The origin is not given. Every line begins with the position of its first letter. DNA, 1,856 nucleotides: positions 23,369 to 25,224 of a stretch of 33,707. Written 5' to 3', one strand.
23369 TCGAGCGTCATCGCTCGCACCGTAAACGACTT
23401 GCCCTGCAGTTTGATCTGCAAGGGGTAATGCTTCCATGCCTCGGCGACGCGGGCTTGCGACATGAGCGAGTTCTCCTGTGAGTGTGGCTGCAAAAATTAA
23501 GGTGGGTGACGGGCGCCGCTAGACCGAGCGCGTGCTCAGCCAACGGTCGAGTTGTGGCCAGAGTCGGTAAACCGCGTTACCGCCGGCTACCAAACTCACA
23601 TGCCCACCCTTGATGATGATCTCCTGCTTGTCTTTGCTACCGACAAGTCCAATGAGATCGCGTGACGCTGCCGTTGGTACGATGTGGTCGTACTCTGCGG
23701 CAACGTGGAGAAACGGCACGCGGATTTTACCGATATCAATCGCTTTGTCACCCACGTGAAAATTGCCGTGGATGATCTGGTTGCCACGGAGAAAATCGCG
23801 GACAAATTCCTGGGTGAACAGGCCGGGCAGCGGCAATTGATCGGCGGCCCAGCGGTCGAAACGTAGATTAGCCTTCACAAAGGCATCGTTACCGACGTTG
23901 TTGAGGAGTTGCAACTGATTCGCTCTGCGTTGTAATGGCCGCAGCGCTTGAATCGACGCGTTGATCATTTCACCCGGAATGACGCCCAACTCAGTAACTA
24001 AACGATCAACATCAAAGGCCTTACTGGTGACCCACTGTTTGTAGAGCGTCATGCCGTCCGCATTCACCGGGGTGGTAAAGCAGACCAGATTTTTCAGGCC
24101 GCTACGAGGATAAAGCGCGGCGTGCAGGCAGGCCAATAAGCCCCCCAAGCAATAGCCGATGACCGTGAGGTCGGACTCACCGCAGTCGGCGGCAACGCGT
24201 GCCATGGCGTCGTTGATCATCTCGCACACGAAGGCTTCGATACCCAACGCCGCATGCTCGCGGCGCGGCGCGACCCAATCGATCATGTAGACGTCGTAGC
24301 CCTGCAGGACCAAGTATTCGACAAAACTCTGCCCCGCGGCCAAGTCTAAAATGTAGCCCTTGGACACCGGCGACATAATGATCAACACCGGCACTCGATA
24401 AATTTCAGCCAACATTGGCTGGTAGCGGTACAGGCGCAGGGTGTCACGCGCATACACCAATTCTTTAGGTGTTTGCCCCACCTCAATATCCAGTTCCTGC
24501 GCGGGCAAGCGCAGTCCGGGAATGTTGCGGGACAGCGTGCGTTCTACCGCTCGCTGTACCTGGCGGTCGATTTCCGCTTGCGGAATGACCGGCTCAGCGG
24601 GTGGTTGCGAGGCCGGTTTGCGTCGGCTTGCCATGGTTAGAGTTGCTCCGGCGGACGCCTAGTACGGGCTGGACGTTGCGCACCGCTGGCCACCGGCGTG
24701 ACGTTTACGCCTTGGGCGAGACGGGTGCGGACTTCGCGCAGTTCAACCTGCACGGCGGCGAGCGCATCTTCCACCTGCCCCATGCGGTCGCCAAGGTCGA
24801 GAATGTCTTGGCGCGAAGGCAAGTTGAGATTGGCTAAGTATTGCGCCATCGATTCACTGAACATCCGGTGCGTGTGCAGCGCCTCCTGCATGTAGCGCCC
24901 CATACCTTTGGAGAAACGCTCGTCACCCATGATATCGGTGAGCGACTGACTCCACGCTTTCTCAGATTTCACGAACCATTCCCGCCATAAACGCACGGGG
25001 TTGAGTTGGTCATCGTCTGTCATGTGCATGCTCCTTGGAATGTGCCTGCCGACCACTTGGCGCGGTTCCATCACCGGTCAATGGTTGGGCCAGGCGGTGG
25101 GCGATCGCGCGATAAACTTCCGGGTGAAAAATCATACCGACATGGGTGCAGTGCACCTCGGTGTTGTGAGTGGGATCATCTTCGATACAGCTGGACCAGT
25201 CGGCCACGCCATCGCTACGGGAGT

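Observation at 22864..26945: Bacillus-style (class IV-like) PHA synthase module in a high-GC genome: PadR regulator, phasin-like gene, hydrolase, short PhaR/E-like subunit, PhaC, GNAT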

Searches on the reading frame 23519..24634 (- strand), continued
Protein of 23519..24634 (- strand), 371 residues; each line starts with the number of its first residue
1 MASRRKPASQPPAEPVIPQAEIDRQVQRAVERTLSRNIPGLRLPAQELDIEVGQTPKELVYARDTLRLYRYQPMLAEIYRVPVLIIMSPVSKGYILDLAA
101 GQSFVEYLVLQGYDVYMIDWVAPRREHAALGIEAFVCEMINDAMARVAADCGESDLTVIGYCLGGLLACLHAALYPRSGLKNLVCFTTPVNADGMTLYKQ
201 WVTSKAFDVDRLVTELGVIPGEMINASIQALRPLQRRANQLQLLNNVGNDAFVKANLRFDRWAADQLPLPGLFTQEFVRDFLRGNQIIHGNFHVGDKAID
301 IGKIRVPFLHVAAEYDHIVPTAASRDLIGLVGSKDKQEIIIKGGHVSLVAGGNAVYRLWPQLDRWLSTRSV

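Call 81: search_protein_families(library=pfam, proteins=[L083:1559-1999:-, L083:874-1386:-, L083:2392-2991:+, L081:5661-6026:+, L041:4420-4920:-, L035:3176-3592:-, L041:5037-5468:+, L059:11891-12280:-, L079:5334-5888:+, L082:3291-3896:+], max_evalue=0.01)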
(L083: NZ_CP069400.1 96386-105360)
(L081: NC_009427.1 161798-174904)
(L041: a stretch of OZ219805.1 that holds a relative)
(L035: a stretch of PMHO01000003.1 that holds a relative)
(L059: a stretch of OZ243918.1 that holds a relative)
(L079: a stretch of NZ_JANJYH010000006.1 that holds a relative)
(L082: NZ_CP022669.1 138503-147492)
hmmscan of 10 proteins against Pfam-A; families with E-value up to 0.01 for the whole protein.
L083:1559-1999:- (146 aa): 3 families
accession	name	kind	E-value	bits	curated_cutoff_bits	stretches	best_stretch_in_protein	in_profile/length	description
PF03551.20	PadR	-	2.1e-19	69.7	27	1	34-101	4-73/75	Transcriptional regulator PadR-like family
PF01638.23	HxlR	-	0.00039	20.6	20.8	1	59-100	33-72/91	HxlR-like helix-turn-helix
PF13814.12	Replic_Relax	-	0.0084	16.6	25.3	0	47-102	13-71/191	Replication-relaxation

L083:874-1386:- (170 aa): 1 family
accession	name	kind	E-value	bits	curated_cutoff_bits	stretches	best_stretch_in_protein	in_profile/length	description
PF09602.15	PhaP_Bmeg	-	3.6e-68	229.2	28.3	1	1-165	1-168/168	Polyhydroxyalkanoic acid inclusion protein (PhaP_Bmeg)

L083:2392-2991:+ (199 aa): 2 families
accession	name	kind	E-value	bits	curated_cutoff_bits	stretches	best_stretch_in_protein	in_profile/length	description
PF16454.10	PI3K_P85_iSH2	-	0.00053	20.1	31.5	1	71-151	80-160/161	Phosphatidylinositol 3-kinase regulatory subunit P85 inter-SH2 domain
PF09712.15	PHA_synth_III_E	-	0.00056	19.7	25.7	1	10-80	229-299/311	Poly(R)-hydroxyalkanoic acid synthase subunit (PHA_synth_III_E)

L081:5661-6026:+ (121 aa): 3 families
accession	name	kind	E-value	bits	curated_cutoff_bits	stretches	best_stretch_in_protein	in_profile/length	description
PF05597.16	Phasin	-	4.4e-06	27.2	28.8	1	34-90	68-124/126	Poly(hydroxyalcanoate) granule associated protein (phasin)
PF09712.15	PHA_synth_III_E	-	1.5e-05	24.9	25.7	1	8-84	228-304/311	Poly(R)-hydroxyalkanoic acid synthase subunit (PHA_synth_III_E)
PF06698.16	DUF1192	-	0.0029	18.1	25.5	1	73-104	22-53/58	Protein of unknown function (DUF1192)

L041:4420-4920:- (166 aa): 0 families

L035:3176-3592:- (138 aa): 0 families

L041:5037-5468:+ (143 aa): 2 families
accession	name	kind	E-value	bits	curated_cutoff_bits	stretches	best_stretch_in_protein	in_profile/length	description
PF03551.20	PadR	-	2.8e-17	62.9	27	1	35-105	1-73/75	Transcriptional regulator PadR-like family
PF01638.23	HxlR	-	0.0034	17.7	20.8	1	58-115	28-82/91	HxlR-like helix-turn-helix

L059:11891-12280:- (129 aa): 2 families
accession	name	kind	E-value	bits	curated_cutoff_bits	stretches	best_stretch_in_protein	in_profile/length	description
PF09602.15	PhaP_Bmeg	-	0.00045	20.7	28.3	1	18-115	66-163/168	Polyhydroxyalkanoic acid inclusion protein (PhaP_Bmeg)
PF20797.2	HepT-like_2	-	0.0084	16.6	27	0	62-123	15-81/110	HepT-like protein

L079:5334-5888:+ (184 aa): 2 families
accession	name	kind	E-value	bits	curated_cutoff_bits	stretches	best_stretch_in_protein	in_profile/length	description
PF09712.15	PHA_synth_III_E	-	1.4e-07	31.6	25.7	1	93-170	232-309/311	Poly(R)-hydroxyalkanoic acid synthase subunit (PHA_synth_III_E)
PF10157.14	BORCS6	-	0.0064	17.1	35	0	21-86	4-70/101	BLOC-1-related complex sub-unit 6 C-terminal helix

L082:3291-3896:+ (201 aa): 2 families
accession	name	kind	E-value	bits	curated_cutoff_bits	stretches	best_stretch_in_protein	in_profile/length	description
PF09712.15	PHA_synth_III_E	-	1.1e-17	64.8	25.7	1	5-177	136-309/311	Poly(R)-hydroxyalkanoic acid synthase subunit (PHA_synth_III_E)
PF07631.16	PSD4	-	0.0059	17.5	23.3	0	9-96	13-94/128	Protein of unknown function (DUF1592)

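Call 85: search_protein_families(library=ncbifam, proteins=[L049:4624-5448:+, L032:4675-5580:+, L057:4541-5542:+, L039:238-1317:+], max_evalue=0.00001)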
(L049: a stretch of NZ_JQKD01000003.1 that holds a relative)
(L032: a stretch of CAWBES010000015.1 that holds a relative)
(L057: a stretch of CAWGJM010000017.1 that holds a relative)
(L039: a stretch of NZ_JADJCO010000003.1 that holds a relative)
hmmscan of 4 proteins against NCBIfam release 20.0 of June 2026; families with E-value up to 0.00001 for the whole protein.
L049:4624-5448:+ (274 aa): 29 families (the best 25 are shown)
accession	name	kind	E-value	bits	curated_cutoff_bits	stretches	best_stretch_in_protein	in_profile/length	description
NF052610.1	macro_16_ester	equivalog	7.8e-48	163.2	420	2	65-270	69-280/281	alpha/beta fold macrolide esterase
NF053683.1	esterase_mleBRB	exception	7e-44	150.5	585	2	70-270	74-276/280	BRB family alpha/beta fold macrolide esterase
NF041759.1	mac_hydro_EstT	equivalog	1.7e-37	129.1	450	1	2-269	26-276/278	macrolide hydrolase EstT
NF053684.1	esterase_mleBCA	exception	9.5e-36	123.4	570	2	64-269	68-280/281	BCA family alpha/beta fold macrolide esterase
NF053693.1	esterase_mleCBF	exception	2.5e-35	122.2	564.5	2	64-267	68-275/279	CBF family alpha/beta fold macrolide esterase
NF051488.1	bifunc_PcaDC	exception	9.4e-33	113.8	390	1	1-270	15-250/375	bifunctional 3-oxoadipate enol-lactonase/4-carboxymuconolactone decarboxylase PcaDC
NF033124.1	estX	equivalog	1.4e-29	103.1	600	2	65-267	69-276/280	macrolide esterase EstX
TIGR02427.1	protocat_pcaD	equivalog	1.3e-28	100.1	255.85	2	67-121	56-110/251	3-oxoadipate enol-lactonase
NF051487.1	bifunc_PcaCD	exception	6.9e-24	84.7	430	1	68-252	216-393/413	bifunctional 4-carboxymuconolactone decarboxylase/3-oxoadipate enol-lactonase PcaCD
TIGR03611.1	RutD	equivalog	4.6e-18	65.5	238.5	1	70-123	60-113/258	pyrimidine utilization protein D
NF058673.1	LipAdnlyCyLipJMY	equivalog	1.1e-17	64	800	1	76-263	89-275/449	bifunctional lipase/adenylate cyclase LipJ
TIGR02240.1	PHA_depoly_arom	equivalog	2.2e-16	60.1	250.6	1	67-248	68-242/276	poly(3-hydroxyalkanoate) depolymerase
NF011457.0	PRK14875.1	equivalog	2.6e-15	56.3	307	1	71-121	179-229/372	acetoin dehydrogenase dihydrolipoyllysine-residue acetyltransferase subunit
TIGR01738.1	bioH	equivalog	1.6e-14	54.1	206.95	1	69-253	48-228/245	pimeloyl-ACP methyl ester esterase BioH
TIGR03343.1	biphenyl_bphD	equivalog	5.2e-13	48.8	462.15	1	81-253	92-263/282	2-hydroxy-6-oxo-6-phenylhexa-2,4-dienoate hydrolase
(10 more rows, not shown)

L032:4675-5580:+ (301 aa): 25 families
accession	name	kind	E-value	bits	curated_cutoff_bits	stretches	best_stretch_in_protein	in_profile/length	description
NF052610.1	macro_16_ester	equivalog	2.1e-59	201.1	420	2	99-300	73-280/281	alpha/beta fold macrolide esterase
NF053683.1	esterase_mleBRB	exception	8.8e-54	183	585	1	15-300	7-276/280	BRB family alpha/beta fold macrolide esterase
NF033124.1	estX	equivalog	3.5e-46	157.6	600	1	17-298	9-277/280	macrolide esterase EstX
NF053684.1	esterase_mleBCA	exception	1.5e-45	155.5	570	1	15-299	7-280/281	BCA family alpha/beta fold macrolide esterase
NF053693.1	esterase_mleCBF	exception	7.7e-43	146.8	564.5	1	16-296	8-274/279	CBF family alpha/beta fold macrolide esterase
NF041759.1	mac_hydro_EstT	equivalog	3.2e-42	144.6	450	1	15-300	6-277/278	macrolide hydrolase EstT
NF051488.1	bifunc_PcaDC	exception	3.6e-25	88.9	390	1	23-299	4-249/375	bifunctional 3-oxoadipate enol-lactonase/4-carboxymuconolactone decarboxylase PcaDC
TIGR02427.1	protocat_pcaD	equivalog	1.8e-21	76.7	255.85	1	99-151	58-110/251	3-oxoadipate enol-lactonase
NF051487.1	bifunc_PcaCD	exception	1.3e-14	54.1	430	1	98-282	216-393/413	bifunctional 4-carboxymuconolactone decarboxylase/3-oxoadipate enol-lactonase PcaCD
TIGR03611.1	RutD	equivalog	3.5e-14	52.8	238.5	1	94-283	54-238/258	pyrimidine utilization protein D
NF011457.0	PRK14875.1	equivalog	1.2e-12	47.5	307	1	102-155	180-232/372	acetoin dehydrogenase dihydrolipoyllysine-residue acetyltransferase subunit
TIGR03056.1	bchO_mg_che_rel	equivalog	4.3e-11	42.4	172.55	0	99-151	74-126/278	alpha/beta fold hydrolase BchO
NF050089.1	i_nPHAscl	equivalog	2.7e-10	39.8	300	1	103-152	67-116/288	intracellular short-chain-length polyhydroxyalkanoate depolymerase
NF058673.1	LipAdnlyCyLipJMY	equivalog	4.5e-09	35.5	800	1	106-279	89-261/449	bifunctional lipase/adenylate cyclase LipJ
TIGR03343.1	biphenyl_bphD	equivalog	1.9e-08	33.9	462.15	1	107-282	88-262/282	2-hydroxy-6-oxo-6-phenylhexa-2,4-dienoate hydrolase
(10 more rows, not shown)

L057:4541-5542:+ (333 aa): 35 families (the best 25 are shown)
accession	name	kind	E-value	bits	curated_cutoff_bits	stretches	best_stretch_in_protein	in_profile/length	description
TIGR02427.1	protocat_pcaD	equivalog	9.7e-37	126.7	255.85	1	4-254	4-250/251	3-oxoadipate enol-lactonase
NF051488.1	bifunc_PcaDC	exception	1.1e-36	126.7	390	1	3-257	3-253/375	bifunctional 3-oxoadipate enol-lactonase/4-carboxymuconolactone decarboxylase PcaDC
NF051487.1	bifunc_PcaCD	exception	1.2e-29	103.7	430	1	19-254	181-411/413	bifunctional 4-carboxymuconolactone decarboxylase/3-oxoadipate enol-lactonase PcaCD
NF050089.1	i_nPHAscl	equivalog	1.5e-28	99.7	300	1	2-111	9-118/288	intracellular short-chain-length polyhydroxyalkanoate depolymerase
NF011457.0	PRK14875.1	equivalog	4.5e-26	91.7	307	2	2-116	122-237/372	acetoin dehydrogenase dihydrolipoyllysine-residue acetyltransferase subunit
TIGR03611.1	RutD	equivalog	1.1e-25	90.5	238.5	1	8-254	11-255/258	pyrimidine utilization protein D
TIGR02240.1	PHA_depoly_arom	equivalog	2.8e-24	85.9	250.6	1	28-254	42-263/276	poly(3-hydroxyalkanoate) depolymerase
NF052610.1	macro_16_ester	equivalog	1.9e-22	79.9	420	1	10-242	23-268/281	alpha/beta fold macrolide esterase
TIGR01738.1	bioH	equivalog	2.7e-20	73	206.95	1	9-247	2-239/245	pimeloyl-ACP methyl ester esterase BioH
TIGR03695.1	menH_SHCHC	equivalog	3.6e-20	72.5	208.55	1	10-113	2-107/252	2-succinyl-6-hydroxy-2,4-cyclohexadiene-1-carboxylate synthase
TIGR01250.1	pro_imino_pep_2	subfamily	6.4e-20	71.9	167.65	1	9-254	24-287/288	proline iminopeptidase-family hydrolase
NF041759.1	mac_hydro_EstT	equivalog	1.3e-19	70.5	450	1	9-111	21-127/278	macrolide hydrolase EstT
NF053684.1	esterase_mleBCA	exception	9.8e-19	67.6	570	1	10-111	23-128/281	BCA family alpha/beta fold macrolide esterase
TIGR03343.1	biphenyl_bphD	equivalog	1e-18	67.5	462.15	1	2-254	22-280/282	2-hydroxy-6-oxo-6-phenylhexa-2,4-dienoate hydrolase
NF045632.1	hydroxlase_HsaD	equivalog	2.2e-18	66.2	400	1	8-254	32-288/290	4,5:9,10-diseco-3-hydroxy-5,9,17-trioxoandrosta-1(10),2-diene-4-oate hydrolase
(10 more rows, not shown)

L039:238-1317:+ (359 aa): 25 families
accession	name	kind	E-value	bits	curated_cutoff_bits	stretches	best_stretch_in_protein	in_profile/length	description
NF052610.1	macro_16_ester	equivalog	7.6e-54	182.9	420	2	151-355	70-280/281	alpha/beta fold macrolide esterase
NF053683.1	esterase_mleBRB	exception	1.4e-49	169.2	585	1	67-355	7-276/280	BRB family alpha/beta fold macrolide esterase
NF053693.1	esterase_mleCBF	exception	2e-42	145.5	564.5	2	151-354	70-277/279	CBF family alpha/beta fold macrolide esterase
NF053684.1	esterase_mleBCA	exception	1.6e-41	142.3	570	2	66-206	6-125/281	BCA family alpha/beta fold macrolide esterase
NF041759.1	mac_hydro_EstT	equivalog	3.8e-41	141.1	450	1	67-355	6-277/278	macrolide hydrolase EstT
NF033124.1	estX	equivalog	2.3e-36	125.4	600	1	69-354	9-278/280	macrolide esterase EstX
NF051488.1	bifunc_PcaDC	exception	1.2e-32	113.5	390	1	76-355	5-250/375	bifunctional 3-oxoadipate enol-lactonase/4-carboxymuconolactone decarboxylase PcaDC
TIGR02427.1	protocat_pcaD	equivalog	3.7e-29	101.9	255.85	1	150-338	54-233/251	3-oxoadipate enol-lactonase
NF051487.1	bifunc_PcaCD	exception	2.2e-27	96.2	430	1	81-337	170-393/413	bifunctional 4-carboxymuconolactone decarboxylase/3-oxoadipate enol-lactonase PcaCD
NF058673.1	LipAdnlyCyLipJMY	equivalog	1.7e-17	63.3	800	1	61-353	8-280/449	bifunctional lipase/adenylate cyclase LipJ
TIGR03611.1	RutD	equivalog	5.2e-17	62.1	238.5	1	153-207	58-112/258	pyrimidine utilization protein D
TIGR02240.1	PHA_depoly_arom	equivalog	1.9e-16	60.2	250.6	1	150-333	66-242/276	poly(3-hydroxyalkanoate) depolymerase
NF011457.0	PRK14875.1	equivalog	4.2e-15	55.6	307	1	157-208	180-231/372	acetoin dehydrogenase dihydrolipoyllysine-residue acetyltransferase subunit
NF050089.1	i_nPHAscl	equivalog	3e-12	46.2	300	1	157-210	66-119/288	intracellular short-chain-length polyhydroxyalkanoate depolymerase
TIGR03056.1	bchO_mg_che_rel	equivalog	4.9e-12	45.4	172.55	1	151-339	71-261/278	alpha/beta fold hydrolase BchO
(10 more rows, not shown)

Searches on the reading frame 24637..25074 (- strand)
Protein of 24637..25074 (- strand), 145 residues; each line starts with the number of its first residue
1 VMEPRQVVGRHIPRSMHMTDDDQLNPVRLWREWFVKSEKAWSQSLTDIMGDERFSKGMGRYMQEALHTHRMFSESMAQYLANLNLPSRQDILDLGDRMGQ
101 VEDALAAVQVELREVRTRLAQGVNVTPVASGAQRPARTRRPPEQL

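Call 3: search_protein_families(library=pfam, proteins=[window:24637-25074:-], max_evalue=0.01)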
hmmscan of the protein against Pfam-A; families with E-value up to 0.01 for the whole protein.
window:24637-25074:- (145 aa): 1 family
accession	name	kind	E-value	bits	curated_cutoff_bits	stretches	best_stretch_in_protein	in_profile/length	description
PF05597.16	Phasin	-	0.0041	17.6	28.8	1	64-108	80-124/126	Poly(hydroxyalcanoate) granule associated protein (phasin)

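Call 4: search_protein_families(library=ncbifam, proteins=[window:24637-25074:-], max_evalue=0.01)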
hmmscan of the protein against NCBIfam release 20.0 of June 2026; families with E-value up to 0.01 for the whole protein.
window:24637-25074:- (145 aa): 2 families
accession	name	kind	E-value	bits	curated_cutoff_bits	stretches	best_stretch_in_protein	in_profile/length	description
TIGR02132.1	phaR_Bmeg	equivalog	2.5e-09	37.4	148.4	1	18-108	1-91/189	polyhydroxyalkanoic acid synthase subunit PhaR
TIGR01834.1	PHA_synth_III_E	subfamily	0.00034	20.2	154.95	1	25-117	229-321/324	class III poly(R)-hydroxyalkanoic acid synthase subunit PhaE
